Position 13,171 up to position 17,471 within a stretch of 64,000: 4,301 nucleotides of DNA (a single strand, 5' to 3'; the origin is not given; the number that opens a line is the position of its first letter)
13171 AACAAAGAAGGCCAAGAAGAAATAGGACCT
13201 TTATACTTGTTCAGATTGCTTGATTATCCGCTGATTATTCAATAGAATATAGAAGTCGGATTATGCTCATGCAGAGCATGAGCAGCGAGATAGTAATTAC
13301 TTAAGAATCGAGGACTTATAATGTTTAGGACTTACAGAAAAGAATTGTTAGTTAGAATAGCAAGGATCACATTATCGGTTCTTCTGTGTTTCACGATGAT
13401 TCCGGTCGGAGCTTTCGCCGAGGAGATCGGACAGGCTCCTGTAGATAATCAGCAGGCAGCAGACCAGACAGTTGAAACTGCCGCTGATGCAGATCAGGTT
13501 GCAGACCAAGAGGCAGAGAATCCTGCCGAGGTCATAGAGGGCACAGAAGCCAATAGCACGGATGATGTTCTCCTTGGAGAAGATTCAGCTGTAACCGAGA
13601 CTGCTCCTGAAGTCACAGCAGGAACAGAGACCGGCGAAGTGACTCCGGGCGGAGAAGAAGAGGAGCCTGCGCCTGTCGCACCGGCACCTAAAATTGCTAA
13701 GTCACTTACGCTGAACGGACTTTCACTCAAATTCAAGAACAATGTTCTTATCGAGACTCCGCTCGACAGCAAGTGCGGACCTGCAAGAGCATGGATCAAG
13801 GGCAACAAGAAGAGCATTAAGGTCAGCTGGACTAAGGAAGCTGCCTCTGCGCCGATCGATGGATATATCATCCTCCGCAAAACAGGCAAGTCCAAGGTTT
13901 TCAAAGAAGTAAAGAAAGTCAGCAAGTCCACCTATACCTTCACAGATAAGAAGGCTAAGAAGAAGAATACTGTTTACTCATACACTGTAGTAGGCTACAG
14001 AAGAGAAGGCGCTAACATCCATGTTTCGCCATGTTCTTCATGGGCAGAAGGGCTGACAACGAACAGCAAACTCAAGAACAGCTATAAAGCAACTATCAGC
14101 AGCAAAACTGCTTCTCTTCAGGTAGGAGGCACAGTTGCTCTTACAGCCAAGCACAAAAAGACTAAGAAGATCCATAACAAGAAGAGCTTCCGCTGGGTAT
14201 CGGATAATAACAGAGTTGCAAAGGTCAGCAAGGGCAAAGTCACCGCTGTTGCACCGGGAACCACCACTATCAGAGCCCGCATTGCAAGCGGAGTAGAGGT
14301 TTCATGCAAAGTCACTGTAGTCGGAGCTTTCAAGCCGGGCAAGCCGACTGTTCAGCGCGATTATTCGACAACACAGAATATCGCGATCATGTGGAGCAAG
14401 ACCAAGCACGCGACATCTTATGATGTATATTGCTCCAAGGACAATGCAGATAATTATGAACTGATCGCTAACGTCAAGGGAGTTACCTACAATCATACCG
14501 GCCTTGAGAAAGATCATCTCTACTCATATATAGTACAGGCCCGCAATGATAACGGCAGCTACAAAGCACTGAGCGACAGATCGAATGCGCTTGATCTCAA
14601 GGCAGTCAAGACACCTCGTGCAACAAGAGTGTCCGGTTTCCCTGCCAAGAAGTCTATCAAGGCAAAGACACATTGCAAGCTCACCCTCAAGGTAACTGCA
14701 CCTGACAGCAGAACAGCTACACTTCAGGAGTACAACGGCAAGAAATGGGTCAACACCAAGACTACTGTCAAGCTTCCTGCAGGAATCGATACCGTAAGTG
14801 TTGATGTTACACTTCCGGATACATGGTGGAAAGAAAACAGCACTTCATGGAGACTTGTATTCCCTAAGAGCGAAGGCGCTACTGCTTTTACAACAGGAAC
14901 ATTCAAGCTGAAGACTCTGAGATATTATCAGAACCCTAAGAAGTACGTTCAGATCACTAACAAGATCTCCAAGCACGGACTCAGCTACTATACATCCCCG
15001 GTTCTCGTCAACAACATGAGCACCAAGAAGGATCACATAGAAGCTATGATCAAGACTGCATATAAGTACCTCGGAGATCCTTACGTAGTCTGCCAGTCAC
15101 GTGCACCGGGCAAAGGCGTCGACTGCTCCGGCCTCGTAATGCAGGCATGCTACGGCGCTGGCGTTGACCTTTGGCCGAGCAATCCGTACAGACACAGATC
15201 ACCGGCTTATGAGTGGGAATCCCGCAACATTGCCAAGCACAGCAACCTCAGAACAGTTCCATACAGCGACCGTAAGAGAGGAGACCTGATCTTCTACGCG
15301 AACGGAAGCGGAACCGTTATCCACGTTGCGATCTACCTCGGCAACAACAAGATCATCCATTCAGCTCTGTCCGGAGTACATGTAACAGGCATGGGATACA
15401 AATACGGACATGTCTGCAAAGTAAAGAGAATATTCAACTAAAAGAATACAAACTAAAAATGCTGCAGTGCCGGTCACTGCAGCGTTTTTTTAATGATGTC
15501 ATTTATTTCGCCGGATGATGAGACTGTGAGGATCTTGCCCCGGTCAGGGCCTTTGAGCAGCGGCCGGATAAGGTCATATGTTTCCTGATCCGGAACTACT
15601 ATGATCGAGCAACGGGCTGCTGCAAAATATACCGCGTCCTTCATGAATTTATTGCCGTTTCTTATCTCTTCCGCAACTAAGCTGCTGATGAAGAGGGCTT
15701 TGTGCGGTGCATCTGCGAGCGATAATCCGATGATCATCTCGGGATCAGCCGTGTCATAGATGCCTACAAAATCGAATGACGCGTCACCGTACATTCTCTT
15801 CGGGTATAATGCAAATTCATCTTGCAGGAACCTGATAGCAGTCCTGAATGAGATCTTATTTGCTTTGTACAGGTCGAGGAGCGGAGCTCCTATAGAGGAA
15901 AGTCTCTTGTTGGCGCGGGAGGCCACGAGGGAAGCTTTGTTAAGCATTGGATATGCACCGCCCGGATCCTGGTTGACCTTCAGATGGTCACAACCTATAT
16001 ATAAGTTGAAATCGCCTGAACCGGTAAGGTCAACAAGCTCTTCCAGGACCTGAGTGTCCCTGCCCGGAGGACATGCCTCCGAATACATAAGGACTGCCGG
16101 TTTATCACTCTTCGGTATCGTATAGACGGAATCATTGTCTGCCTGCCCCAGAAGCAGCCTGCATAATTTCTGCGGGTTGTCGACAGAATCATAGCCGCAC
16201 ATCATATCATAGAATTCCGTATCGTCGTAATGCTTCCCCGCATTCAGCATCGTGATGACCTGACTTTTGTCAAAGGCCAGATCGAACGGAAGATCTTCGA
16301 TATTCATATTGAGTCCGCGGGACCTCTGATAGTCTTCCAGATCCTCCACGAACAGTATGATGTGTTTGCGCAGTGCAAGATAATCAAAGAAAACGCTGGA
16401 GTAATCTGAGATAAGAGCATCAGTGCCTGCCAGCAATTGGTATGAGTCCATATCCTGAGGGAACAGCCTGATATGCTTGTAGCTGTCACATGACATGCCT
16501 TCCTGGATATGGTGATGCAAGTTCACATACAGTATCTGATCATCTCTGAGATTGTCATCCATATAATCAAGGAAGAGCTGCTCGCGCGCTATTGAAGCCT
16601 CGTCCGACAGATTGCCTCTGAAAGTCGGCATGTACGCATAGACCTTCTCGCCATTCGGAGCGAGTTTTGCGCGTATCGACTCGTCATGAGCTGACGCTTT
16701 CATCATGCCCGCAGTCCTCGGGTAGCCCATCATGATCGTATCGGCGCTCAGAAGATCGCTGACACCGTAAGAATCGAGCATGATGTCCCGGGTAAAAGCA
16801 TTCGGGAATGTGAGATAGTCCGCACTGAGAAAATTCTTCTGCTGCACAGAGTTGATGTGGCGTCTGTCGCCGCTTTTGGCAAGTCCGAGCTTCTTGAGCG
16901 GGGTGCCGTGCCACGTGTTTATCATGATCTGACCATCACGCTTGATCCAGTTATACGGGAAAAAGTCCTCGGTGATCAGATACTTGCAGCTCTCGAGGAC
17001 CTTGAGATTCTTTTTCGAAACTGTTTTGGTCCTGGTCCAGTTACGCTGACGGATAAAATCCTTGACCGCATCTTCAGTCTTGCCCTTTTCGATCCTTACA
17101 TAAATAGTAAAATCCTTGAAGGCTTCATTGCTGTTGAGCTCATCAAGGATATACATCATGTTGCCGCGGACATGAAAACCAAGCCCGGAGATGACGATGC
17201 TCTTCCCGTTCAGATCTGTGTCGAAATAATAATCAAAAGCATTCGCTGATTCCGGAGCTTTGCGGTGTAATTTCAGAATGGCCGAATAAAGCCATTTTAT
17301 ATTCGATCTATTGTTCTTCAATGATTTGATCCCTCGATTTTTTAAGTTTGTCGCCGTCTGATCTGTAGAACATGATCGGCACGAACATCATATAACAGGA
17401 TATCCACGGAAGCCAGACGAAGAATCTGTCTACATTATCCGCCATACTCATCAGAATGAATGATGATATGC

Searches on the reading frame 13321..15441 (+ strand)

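Call 33: search_protein_families(library=pfam, proteins=[window:13321-15441:+], max_evalue=0.00001)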
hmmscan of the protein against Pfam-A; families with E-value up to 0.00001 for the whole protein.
window:13321-15441:+ (706 aa): 3 families
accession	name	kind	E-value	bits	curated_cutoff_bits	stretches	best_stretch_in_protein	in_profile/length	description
PF00877.26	NLPC_P60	-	5.1e-14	52.6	23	1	596-690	12-90/105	NlpC/P60 family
PF00041.27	fn3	-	6.6e-11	42.7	25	0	339-416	3-76/84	Fibronectin type III domain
PF02368.24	Big_2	-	2e-09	37.7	22.8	1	258-319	6-66/79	Bacterial Ig-like domain (group 2)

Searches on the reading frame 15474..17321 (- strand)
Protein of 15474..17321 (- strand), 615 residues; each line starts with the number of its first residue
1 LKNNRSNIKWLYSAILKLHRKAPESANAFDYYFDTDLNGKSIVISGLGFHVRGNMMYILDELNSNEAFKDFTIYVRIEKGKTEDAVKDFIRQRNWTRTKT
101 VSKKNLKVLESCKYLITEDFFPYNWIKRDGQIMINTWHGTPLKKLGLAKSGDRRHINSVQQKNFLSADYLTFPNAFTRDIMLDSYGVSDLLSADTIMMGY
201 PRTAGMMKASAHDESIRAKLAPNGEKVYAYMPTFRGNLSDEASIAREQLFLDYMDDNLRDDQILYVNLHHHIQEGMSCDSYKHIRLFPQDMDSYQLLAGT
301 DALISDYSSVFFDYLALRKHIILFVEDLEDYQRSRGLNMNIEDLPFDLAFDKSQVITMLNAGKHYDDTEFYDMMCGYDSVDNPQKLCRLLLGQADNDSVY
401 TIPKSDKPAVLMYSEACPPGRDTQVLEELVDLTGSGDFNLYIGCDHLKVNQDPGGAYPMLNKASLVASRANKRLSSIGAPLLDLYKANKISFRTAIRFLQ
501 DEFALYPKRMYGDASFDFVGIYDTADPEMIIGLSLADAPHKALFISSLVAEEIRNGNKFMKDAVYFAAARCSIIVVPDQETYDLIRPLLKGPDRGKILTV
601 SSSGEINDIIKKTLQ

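Call 33: search_protein_families(library=pfam, proteins=[window:15474-17321:-], max_evalue=0.00001)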
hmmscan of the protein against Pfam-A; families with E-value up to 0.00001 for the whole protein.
window:15474-17321:- (615 aa): 1 family
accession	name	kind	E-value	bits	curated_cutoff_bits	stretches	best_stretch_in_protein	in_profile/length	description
PF04464.20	Glyphos_transf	-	7.3e-53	180.3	22.1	1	48-390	23-365/367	CDP-Glycerol:Poly(glycerophosphate) glycerophosphotransferase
